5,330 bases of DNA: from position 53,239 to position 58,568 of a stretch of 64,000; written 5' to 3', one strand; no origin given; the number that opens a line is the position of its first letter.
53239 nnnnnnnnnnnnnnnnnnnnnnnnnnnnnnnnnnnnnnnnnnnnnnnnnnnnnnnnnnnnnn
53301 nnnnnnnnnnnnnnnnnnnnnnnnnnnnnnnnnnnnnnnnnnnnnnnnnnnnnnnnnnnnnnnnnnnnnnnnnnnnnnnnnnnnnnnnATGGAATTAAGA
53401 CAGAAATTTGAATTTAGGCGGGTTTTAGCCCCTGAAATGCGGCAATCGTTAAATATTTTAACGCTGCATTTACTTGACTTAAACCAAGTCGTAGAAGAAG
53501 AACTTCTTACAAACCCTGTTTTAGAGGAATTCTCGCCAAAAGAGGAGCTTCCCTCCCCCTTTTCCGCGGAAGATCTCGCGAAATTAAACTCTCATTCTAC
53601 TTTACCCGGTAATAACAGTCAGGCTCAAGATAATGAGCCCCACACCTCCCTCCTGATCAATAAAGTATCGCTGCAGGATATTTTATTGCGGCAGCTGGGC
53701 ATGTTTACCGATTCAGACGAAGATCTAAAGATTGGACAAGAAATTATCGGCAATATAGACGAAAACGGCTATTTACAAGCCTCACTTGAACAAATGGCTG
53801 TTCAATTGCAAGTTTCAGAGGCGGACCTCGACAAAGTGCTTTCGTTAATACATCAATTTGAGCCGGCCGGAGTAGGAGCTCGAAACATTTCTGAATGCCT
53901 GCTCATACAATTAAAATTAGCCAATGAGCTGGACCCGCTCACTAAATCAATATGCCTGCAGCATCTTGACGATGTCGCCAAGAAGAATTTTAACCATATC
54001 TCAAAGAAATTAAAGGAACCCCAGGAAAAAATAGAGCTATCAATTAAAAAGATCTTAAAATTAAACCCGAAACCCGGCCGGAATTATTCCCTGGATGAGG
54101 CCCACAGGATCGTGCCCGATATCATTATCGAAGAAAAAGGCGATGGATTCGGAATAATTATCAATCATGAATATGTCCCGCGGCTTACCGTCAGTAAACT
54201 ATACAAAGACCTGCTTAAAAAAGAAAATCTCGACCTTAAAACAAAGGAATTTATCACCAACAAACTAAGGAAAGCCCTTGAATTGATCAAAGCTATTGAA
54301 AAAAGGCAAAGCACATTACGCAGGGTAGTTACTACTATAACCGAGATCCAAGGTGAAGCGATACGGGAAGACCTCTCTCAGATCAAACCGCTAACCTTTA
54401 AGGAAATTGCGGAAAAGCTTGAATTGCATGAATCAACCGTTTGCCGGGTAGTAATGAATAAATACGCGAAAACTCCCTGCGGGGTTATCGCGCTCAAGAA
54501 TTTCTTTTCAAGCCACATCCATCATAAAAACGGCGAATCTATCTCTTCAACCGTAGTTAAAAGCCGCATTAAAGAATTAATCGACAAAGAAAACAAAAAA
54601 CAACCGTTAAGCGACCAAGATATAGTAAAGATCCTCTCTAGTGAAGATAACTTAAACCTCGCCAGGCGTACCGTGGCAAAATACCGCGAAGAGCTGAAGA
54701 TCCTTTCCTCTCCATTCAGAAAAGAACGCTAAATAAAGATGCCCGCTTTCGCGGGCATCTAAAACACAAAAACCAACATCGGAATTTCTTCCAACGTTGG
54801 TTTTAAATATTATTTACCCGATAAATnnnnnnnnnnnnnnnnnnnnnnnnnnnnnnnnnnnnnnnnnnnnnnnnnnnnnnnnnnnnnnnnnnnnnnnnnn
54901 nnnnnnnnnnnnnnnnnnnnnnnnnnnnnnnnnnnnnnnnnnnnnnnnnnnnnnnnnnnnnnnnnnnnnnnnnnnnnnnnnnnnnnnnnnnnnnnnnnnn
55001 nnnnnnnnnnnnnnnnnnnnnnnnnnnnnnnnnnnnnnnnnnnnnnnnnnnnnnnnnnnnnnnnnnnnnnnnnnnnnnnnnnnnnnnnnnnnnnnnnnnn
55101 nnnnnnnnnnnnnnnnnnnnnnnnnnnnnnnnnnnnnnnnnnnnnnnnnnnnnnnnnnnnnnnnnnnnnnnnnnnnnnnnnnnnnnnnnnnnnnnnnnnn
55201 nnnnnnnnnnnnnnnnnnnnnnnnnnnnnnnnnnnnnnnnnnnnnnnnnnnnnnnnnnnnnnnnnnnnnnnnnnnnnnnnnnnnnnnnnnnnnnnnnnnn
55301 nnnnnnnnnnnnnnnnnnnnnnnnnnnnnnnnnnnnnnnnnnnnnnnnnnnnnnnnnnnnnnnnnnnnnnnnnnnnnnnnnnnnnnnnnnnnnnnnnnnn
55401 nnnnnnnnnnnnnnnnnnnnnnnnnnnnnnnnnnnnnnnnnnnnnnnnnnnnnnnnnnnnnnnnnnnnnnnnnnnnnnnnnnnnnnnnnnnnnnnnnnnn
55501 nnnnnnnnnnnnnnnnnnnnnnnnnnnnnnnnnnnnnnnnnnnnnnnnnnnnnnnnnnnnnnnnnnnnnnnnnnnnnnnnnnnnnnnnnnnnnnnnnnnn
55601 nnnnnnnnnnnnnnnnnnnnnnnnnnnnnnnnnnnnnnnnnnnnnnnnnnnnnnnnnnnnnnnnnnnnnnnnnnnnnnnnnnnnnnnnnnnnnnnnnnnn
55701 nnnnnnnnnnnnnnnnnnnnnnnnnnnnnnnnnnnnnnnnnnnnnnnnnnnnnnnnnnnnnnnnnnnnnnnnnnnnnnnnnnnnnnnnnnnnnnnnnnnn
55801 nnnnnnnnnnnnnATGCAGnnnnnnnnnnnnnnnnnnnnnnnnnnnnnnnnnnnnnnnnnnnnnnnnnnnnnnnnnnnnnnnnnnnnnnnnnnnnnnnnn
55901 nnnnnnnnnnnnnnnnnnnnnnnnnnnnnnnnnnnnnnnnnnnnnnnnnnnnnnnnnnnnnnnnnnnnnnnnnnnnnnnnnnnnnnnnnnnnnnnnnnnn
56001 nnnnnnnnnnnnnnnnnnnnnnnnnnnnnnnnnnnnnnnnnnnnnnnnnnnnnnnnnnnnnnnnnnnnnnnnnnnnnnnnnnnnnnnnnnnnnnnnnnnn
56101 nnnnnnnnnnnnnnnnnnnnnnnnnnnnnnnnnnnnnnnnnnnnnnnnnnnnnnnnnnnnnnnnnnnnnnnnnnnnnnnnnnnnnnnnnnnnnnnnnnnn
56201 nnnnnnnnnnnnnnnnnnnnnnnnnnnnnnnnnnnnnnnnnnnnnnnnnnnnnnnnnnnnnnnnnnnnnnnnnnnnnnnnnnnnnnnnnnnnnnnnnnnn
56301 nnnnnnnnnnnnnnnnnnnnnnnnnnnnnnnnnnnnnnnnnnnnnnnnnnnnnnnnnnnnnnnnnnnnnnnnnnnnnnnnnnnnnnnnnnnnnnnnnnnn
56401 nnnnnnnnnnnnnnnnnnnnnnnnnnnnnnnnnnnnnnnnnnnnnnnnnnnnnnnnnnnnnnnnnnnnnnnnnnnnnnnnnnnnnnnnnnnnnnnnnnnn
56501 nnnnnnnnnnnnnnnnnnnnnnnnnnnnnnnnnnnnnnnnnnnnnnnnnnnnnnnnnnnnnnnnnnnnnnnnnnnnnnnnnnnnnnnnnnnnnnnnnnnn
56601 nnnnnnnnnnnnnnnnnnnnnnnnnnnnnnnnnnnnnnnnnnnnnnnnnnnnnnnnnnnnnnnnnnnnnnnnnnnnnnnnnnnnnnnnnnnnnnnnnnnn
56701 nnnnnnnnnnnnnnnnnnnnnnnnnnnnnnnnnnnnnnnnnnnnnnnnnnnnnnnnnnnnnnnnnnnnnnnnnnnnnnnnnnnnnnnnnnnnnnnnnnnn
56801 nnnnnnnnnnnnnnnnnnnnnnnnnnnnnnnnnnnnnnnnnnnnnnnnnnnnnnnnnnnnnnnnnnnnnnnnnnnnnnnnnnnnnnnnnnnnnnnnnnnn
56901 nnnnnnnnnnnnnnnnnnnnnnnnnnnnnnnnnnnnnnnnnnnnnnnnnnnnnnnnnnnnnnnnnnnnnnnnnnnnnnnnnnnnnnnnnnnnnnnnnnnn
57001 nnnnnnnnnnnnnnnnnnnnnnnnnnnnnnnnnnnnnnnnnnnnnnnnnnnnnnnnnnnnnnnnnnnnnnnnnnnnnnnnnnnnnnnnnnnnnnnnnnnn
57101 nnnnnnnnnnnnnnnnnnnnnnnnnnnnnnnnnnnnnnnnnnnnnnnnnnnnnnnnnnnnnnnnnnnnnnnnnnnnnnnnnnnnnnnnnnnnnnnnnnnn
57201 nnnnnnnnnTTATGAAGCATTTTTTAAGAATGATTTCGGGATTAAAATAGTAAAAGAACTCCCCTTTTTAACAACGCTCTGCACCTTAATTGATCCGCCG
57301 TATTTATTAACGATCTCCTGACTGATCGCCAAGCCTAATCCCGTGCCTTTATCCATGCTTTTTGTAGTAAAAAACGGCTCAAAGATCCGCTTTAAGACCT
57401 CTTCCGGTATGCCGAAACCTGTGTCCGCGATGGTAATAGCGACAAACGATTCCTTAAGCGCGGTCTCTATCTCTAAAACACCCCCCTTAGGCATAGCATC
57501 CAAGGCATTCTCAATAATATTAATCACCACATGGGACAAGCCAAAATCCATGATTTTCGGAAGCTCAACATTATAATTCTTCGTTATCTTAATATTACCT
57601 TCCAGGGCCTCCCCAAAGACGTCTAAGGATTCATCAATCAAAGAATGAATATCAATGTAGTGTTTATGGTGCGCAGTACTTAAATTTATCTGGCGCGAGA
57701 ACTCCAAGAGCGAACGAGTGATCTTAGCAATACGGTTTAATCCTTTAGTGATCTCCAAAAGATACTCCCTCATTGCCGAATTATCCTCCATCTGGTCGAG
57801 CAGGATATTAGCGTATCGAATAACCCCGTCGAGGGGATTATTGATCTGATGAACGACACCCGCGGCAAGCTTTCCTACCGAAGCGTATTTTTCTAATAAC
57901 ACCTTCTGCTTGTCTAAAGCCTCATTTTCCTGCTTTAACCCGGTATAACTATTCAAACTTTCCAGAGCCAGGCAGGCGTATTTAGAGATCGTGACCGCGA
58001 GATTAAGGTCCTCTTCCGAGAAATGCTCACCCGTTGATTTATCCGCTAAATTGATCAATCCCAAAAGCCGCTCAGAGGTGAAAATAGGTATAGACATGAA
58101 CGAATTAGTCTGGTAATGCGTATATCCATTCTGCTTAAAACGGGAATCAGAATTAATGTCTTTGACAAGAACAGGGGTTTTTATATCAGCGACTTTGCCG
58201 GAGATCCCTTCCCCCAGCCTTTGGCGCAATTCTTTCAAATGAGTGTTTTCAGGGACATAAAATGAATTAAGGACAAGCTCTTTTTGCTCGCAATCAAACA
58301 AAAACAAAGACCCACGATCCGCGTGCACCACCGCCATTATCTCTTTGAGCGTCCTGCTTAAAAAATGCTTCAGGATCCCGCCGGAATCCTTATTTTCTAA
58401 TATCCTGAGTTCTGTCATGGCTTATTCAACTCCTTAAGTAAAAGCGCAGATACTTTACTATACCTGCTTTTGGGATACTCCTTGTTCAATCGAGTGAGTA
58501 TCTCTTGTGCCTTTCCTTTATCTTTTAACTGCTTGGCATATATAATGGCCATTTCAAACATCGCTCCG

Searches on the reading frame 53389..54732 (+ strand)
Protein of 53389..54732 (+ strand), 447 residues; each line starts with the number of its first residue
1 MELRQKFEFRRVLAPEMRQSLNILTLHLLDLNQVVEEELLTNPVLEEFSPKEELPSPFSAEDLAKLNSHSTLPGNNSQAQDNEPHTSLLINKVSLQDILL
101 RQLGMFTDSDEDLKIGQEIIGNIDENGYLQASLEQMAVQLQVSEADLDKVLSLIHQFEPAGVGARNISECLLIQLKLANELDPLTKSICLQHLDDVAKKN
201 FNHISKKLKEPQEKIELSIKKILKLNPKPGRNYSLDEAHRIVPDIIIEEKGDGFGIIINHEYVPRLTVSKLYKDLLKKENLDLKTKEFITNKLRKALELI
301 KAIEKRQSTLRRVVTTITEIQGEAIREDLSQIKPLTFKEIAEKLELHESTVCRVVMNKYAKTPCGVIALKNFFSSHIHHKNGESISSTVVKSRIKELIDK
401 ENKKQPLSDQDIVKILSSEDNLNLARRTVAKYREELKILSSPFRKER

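Call 6: search_protein_families(library=pfam, proteins=[window:53389-54732:+], max_evalue=0.01)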
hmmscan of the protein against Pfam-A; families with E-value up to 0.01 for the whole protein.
window:53389-54732:+ (447 aa): 4 families
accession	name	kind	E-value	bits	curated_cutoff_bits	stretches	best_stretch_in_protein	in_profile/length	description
PF04963.19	Sigma54_CBD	-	2.8e-54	184.1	22.9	1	90-272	7-185/185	Sigma-54 factor, core binding domain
PF04552.19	Sigma54_DBD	-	5.5e-52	176.2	22.8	1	287-445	2-159/160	Sigma-54, DNA binding domain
PF00309.25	Sigma54_AID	-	6.1e-11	42.4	23.8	1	3-47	2-46/46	Sigma-54 factor, Activator interacting domain (AID)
PF10078.15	DUF2316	-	8.6e-05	23.2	26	0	331-392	20-80/89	Uncharacterized protein conserved in bacteria (DUF2316)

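Call 7: search_protein_families(library=ncbifam, proteins=[window:53389-54732:+], max_evalue=0.01)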
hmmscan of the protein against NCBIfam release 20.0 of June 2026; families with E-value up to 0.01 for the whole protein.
window:53389-54732:+ (447 aa): 9 families
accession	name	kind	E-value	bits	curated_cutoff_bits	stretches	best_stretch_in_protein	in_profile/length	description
TIGR02395.1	rpoN_sigma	equivalog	4.6e-116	388.4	277.35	1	11-445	5-434/434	RNA polymerase factor sigma-54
NF004595.0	PRK05932.1-2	equivalog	6.4e-102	341.9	513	2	52-445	83-481/484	RNA polymerase factor sigma-54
NF004596.0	PRK05932.1-3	subfamily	9e-100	335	499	2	66-445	125-505/515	RNA polymerase factor sigma-54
NF004598.0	PRK05932.1-5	equivalog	1.3e-94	317.7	621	2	70-445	123-502/504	RNA polymerase factor sigma-54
NF009118.0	PRK12469.1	subfamily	7.1e-92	308.7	396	2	72-446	103-480/483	RNA polymerase factor sigma-54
NF004597.0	PRK05932.1-4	equivalog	4.3e-74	249.7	817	1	92-446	117-475/477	RNA polymerase factor sigma-54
NF004602.0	PRK05932.2-4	equivalog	1.4e-65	221.7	506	1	4-445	4-409/416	RNA polymerase factor sigma-54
TIGR02607.1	antidote_HigA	equivalog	0.0032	17.2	47.7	0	322-374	8-60/81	HigA family addiction module antitoxin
NF008085.0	PRK10820.1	equivalog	0.0071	15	576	0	2-113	352-462/520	transcriptional regulator TyrR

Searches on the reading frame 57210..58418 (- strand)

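Call 6: search_protein_families(library=pfam, proteins=[window:57210-58418:-], max_evalue=0.01)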
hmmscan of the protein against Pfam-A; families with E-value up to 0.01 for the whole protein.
window:57210-58418:- (402 aa): 7 families
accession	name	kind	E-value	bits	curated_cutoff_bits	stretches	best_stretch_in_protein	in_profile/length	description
PF02518.31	HATPase_c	-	1.1e-25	90.7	26.4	1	293-395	5-109/111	Histidine kinase-, DNA gyrase B-, and HSP90-like ATPase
PF01590.32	GAF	-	9.7e-16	58.9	22.4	1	18-152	4-133/133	GAF domain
PF13185.12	GAF_2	-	9.4e-14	52.2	28.6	1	19-153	7-136/136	GAF domain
PF13492.12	GAF_3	-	1.5e-10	42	27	1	16-153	2-128/129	GAF domain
PF00512.31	HisKA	-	4.2e-10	40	26.9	1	182-243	3-63/66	His Kinase A (phospho-acceptor) domain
PF14501.12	HATPase_c_5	-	1.3e-07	31.9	22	1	292-381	4-90/102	GHKL domain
PF13589.12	HATPase_c_3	-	0.0061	17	25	0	296-374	5-74/137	Histidine kinase-, DNA gyrase B-, and HSP90-like ATPase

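Call 7: search_protein_families(library=ncbifam, proteins=[window:57210-58418:-], max_evalue=0.01)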
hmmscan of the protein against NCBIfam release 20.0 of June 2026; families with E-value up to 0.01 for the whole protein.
window:57210-58418:- (402 aa): 93 families (the best 25 are shown)
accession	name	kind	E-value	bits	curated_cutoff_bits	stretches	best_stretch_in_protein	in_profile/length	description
NF008468.0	PRK11360.1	equivalog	1.8e-57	195.1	646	1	173-395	388-608/616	two-component system sensor histidine kinase AtoS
NF010411.0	PRK13837.1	equivalog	3.8e-46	157.5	647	1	20-396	298-676/828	two-component system VirA-like sensor kinase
NF052574.1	HisKinEspCMyxo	equivalog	1.4e-43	149.2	1200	1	168-396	404-638/785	serine histidine kinase EspC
NF046020.1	HisKinCckABruc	equivalog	2.2e-42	145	1000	1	164-397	463-709/868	cell cycle histidine kinase CckA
NF007688.0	PRK10364.1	equivalog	2.3e-42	145.3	479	1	144-396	200-452/460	two-component system sensor histidine kinase ZraS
NF038348.1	T2SS_HK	subfamily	2.3e-42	145.2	450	2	222-394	403-572/574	histidine kinase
NF053867.1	SprKinKinDBac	equivalog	1.7e-37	129.1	775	1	158-396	264-498/500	sporulation kinase KinD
NF046044.1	PnpS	equivalog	3.8e-35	121.7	400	1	186-394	175-390/390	two-component system histidine kinase PnpS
NF046026.1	HisKinCckACaul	equivalog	3.6e-33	114.6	1000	1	168-396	289-533/678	cell cycle histidine kinase CckA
NF010076.0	PRK13557.1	subfamily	1e-32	113.3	631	1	176-396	158-395/540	histidine kinase famiy protein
NF033092.0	HK_WalK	equivalog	1.3e-31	109.8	725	1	185-394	376-593/594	cell wall metabolism sensor histidine kinase WalK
TIGR02956.1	TMAO_torS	equivalog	6.9e-30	103.9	676.5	1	184-394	467-681/967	TMAO reductase system sensor histidine kinase/response regulator TorS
NF008312.0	PRK11100.1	equivalog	8.8e-30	103.9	356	1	161-396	236-475/477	two-component system sensor histidine kinase CreC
TIGR02916.1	PEP_his_kin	equivalog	2e-29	102.7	300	1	99-394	404-679/679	XrtA/PEP-CTERM system histidine kinase PrsK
NF047497.1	HK_LIC_12097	equivalog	3.9e-29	101.5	500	1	170-394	139-365/367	LIC_12097 family sensor histidine kinase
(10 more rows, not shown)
